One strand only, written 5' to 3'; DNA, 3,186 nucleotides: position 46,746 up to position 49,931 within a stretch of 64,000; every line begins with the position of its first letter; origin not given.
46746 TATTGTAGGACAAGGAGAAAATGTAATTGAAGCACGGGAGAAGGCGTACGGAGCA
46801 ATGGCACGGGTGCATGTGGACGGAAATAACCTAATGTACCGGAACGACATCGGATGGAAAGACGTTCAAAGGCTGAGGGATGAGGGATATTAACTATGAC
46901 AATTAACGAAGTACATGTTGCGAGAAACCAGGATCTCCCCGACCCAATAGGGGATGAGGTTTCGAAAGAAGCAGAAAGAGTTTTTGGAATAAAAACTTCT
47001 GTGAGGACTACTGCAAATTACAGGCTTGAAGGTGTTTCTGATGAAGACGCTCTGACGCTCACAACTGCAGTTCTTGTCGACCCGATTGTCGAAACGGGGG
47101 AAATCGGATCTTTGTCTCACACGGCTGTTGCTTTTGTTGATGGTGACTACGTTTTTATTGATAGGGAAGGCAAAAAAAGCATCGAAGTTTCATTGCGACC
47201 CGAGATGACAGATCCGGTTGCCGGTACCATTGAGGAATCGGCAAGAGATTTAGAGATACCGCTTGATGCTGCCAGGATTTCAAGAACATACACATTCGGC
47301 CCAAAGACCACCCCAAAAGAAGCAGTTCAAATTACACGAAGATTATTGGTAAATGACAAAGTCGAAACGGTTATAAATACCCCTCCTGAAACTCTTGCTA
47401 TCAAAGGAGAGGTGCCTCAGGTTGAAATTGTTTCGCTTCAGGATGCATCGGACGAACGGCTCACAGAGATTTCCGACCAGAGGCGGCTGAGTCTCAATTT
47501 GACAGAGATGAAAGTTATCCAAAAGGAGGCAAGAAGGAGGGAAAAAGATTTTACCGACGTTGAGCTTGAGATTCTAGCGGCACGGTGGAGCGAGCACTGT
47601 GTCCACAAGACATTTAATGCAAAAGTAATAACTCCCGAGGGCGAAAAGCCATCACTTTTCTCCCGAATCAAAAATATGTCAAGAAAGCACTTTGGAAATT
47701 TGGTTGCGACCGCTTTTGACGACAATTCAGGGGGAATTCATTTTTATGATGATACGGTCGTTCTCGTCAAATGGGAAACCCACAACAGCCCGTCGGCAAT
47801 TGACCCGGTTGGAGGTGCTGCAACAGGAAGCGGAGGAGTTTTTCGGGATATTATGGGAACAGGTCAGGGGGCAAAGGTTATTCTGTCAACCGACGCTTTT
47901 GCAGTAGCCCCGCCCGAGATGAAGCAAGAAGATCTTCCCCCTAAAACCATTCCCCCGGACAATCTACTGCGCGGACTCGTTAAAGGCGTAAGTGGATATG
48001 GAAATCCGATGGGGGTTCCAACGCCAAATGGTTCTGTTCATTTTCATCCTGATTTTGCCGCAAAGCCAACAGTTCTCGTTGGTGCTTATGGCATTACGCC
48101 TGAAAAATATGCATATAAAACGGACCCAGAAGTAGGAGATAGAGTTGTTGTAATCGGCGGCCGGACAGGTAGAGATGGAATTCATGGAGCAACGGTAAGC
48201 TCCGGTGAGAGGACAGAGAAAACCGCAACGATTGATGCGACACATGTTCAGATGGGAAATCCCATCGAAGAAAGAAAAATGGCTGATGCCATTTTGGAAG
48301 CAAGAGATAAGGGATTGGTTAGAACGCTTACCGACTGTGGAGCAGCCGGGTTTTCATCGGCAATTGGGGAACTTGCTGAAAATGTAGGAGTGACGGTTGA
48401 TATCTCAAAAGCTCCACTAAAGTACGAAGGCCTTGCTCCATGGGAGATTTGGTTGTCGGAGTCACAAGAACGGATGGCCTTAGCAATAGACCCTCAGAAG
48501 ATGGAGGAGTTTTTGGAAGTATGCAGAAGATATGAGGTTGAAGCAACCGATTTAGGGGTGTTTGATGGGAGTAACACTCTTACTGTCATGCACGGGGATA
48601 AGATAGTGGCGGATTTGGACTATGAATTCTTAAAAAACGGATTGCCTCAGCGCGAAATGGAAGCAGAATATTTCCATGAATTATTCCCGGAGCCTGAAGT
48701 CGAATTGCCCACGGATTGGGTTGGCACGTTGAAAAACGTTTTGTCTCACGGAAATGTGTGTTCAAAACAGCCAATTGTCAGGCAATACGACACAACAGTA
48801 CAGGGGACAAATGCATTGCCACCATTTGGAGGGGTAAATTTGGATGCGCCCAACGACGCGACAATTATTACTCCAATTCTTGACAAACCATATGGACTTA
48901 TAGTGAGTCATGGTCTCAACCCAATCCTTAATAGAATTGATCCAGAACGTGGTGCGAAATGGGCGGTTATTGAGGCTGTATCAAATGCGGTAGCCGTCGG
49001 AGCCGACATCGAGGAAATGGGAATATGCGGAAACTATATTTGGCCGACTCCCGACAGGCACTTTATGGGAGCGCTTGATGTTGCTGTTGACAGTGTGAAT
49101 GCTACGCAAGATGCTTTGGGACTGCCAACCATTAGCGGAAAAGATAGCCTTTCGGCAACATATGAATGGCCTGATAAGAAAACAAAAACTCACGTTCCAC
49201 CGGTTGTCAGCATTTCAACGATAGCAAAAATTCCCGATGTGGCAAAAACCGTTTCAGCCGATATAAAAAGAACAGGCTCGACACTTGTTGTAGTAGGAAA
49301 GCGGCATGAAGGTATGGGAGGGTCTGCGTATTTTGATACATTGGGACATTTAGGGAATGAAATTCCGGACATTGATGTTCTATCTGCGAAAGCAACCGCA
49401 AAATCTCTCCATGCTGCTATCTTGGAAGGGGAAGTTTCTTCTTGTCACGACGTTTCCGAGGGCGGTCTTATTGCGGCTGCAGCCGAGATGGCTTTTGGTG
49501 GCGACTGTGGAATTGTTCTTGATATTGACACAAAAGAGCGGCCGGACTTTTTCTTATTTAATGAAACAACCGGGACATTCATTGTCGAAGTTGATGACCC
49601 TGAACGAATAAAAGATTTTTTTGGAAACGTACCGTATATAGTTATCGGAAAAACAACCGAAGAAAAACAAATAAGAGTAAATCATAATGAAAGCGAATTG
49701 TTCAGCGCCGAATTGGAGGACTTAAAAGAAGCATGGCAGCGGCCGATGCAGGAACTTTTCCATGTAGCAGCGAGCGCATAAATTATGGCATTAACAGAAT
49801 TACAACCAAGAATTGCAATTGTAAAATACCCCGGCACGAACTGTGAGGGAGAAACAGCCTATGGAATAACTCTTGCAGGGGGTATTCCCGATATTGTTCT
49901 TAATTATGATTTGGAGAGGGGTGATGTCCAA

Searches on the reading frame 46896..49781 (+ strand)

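Call 14: search_protein_families(library=pfam, proteins=[window:46896-49781:+], max_evalue=0.001)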
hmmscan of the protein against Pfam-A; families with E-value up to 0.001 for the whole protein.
window:46896-49781:+ (961 aa): 5 families
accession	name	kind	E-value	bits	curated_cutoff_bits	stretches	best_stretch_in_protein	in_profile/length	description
PF02769.27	AIRS_C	-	2.1e-48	164.9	23.1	2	412-565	1-154/156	AIR synthase related protein, C-terminal domain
PF00586.29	AIRS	-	9e-16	58.7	24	1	277-400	3-111/112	AIR synthase related protein, N-terminal domain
PF18072.6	FGAR-AT_linker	-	1e-12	48.8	26.6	1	189-238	1-50/50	Formylglycinamide ribonucleotide amidotransferase linker domain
PF22689.1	FGAR-AT_PurM_N-like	-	1.8e-07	31.5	27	1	630-774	8-156/160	FGAR-AT PurM_N-like domain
PF02700.19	PurS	-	0.00012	22.6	22.2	0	95-158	3-72/77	Phosphoribosylformylglycinamidine (FGAM) synthase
